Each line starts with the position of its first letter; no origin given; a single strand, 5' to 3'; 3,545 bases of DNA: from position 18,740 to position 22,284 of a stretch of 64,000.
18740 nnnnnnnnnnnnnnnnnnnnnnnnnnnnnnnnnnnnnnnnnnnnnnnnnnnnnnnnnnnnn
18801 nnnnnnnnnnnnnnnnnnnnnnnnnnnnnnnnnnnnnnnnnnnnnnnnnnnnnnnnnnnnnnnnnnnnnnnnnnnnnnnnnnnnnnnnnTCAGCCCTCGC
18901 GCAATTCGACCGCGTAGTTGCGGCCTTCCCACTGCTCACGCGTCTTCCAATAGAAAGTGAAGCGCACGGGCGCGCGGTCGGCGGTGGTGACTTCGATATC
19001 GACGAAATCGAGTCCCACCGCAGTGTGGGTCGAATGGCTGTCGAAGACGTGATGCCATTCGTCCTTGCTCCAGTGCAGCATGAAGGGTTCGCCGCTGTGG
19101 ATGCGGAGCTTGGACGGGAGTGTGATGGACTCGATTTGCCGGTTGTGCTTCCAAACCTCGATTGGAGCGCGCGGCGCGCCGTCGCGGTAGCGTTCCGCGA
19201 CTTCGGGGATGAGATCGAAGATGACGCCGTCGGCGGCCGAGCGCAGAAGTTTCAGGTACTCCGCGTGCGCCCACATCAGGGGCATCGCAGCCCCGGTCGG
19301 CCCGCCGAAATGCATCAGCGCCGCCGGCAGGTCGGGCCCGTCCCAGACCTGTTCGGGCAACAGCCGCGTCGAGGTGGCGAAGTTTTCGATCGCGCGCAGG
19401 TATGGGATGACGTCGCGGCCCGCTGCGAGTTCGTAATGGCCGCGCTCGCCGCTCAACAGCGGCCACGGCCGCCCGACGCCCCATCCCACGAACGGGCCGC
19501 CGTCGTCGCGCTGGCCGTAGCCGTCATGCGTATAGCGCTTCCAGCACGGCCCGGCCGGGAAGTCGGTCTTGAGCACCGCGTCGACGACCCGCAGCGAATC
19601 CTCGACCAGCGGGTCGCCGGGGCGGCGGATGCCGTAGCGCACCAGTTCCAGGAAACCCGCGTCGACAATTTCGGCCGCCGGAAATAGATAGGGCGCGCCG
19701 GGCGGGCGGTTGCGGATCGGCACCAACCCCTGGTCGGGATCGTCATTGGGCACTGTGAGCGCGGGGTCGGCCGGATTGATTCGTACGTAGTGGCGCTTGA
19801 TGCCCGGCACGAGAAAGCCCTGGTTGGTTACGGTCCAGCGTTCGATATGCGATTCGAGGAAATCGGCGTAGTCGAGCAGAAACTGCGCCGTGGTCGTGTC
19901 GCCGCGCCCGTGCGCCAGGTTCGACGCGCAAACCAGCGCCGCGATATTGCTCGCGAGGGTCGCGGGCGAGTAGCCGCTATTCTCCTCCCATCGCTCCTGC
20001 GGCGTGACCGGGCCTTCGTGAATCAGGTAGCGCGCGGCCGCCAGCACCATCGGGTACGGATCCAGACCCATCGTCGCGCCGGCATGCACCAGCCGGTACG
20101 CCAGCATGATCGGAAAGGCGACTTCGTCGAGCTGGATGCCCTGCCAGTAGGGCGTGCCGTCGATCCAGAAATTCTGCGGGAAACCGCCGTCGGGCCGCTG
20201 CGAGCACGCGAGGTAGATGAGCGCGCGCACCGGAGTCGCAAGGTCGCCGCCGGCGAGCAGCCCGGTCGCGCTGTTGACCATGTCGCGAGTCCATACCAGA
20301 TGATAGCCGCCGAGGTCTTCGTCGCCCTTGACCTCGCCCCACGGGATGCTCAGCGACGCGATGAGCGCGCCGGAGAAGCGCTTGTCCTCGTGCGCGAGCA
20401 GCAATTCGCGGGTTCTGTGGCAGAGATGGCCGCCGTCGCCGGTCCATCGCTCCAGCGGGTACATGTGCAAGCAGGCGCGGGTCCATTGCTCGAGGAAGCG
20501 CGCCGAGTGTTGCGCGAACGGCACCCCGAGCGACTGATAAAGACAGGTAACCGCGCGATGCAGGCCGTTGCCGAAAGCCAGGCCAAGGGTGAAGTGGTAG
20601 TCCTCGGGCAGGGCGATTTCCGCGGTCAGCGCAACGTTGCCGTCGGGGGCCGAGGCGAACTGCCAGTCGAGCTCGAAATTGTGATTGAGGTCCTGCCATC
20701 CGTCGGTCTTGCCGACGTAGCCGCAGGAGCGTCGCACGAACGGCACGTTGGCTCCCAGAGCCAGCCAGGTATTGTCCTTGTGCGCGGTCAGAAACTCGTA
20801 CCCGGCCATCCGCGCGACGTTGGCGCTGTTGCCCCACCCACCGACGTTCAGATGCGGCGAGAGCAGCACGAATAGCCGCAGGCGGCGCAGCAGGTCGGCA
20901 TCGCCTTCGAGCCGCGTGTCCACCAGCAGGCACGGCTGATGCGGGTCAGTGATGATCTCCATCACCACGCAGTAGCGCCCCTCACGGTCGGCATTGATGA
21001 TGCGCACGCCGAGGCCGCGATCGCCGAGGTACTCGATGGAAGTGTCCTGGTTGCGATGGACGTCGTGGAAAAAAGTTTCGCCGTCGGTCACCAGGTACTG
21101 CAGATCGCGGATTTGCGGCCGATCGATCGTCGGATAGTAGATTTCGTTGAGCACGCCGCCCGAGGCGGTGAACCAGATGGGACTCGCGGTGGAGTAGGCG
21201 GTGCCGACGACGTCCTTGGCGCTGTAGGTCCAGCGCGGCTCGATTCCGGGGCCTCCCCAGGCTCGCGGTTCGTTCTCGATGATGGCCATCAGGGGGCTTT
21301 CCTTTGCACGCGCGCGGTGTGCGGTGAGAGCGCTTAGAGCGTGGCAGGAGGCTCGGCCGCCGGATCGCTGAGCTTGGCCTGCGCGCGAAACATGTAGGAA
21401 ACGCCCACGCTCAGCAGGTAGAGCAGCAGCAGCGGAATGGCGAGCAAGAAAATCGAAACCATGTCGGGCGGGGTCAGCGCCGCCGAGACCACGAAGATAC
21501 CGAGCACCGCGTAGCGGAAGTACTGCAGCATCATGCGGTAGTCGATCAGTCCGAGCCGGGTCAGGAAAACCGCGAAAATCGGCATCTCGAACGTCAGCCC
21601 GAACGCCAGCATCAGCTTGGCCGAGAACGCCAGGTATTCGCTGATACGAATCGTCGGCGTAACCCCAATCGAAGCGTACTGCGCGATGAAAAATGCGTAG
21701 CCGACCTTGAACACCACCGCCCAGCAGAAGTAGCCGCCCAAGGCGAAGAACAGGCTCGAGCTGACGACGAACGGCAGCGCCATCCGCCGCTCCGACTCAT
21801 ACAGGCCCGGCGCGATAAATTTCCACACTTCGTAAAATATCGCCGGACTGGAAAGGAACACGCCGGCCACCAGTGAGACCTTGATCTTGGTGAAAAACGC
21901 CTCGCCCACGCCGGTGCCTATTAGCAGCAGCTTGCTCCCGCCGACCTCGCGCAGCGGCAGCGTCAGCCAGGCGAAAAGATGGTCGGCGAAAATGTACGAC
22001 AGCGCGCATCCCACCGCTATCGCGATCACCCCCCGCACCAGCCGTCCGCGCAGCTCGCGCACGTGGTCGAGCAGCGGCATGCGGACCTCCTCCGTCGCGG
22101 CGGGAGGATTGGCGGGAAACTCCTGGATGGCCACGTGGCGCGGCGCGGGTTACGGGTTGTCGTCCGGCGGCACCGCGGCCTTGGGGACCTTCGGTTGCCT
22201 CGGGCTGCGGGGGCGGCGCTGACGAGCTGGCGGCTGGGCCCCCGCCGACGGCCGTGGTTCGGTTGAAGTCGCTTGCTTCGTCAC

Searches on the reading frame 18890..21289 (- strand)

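Call 48: search_protein_families(library=pfam, proteins=[window:18890-21289:-], max_evalue=0.001)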
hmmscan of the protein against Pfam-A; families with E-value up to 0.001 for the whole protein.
window:18890-21289:- (799 aa): 2 families
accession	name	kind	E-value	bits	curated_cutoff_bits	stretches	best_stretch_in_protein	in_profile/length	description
PF09137.17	Glucodextran_N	-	2.9e-93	312.7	24.1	1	10-270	1-259/263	Glucodextranase, domain N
PF00723.27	Glyco_hydro_15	-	1.6e-30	106.8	22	2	376-681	113-425/427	Glycosyl hydrolases family 15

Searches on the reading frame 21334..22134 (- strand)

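Call 48: search_protein_families(library=pfam, proteins=[window:21334-22134:-], max_evalue=0.001)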
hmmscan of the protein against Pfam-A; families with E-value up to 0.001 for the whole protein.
window:21334-22134:- (266 aa): 1 family
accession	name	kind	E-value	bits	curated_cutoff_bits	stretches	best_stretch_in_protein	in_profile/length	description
PF00902.23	TatC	-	8.5e-68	228.7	25.1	1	23-234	1-208/208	Sec-independent protein translocase protein (TatC)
